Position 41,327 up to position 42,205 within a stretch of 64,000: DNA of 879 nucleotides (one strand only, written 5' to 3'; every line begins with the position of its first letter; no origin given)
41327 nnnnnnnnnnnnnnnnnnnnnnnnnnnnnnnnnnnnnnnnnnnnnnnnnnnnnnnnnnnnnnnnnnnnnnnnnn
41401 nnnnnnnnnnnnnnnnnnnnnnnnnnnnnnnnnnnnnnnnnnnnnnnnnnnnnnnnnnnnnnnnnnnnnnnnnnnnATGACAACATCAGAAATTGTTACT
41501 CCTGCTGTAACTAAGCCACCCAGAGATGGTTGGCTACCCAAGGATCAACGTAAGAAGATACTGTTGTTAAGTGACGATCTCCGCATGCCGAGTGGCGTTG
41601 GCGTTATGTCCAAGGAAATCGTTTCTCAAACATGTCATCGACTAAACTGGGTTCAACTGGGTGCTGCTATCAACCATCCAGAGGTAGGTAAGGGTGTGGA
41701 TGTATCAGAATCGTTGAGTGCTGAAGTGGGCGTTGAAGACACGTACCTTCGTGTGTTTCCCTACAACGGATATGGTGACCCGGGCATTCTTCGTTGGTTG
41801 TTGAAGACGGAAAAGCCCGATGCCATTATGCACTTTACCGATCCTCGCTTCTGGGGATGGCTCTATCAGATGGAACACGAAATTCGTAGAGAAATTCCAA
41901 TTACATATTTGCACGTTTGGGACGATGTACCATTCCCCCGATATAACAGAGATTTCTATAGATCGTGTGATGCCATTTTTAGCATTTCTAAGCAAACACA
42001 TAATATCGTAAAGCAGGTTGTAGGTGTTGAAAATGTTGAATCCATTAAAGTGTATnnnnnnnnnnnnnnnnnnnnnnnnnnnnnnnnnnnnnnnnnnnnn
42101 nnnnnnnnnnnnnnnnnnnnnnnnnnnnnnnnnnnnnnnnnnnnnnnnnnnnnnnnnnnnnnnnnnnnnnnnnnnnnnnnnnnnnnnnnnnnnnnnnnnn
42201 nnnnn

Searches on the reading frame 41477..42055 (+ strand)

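Call 19: search_protein_families(library=pfam, proteins=[window:41477-42055:+], max_evalue=0.001)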
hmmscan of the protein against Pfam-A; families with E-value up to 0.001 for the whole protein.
window:41477-42055:+ (193 aa): 1 family
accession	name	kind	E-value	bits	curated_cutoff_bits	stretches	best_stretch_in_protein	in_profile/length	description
PF13439.12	Glyco_transf_4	-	1.6e-05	25.5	28.5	1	92-186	51-156/170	Glycosyltransferase Family 4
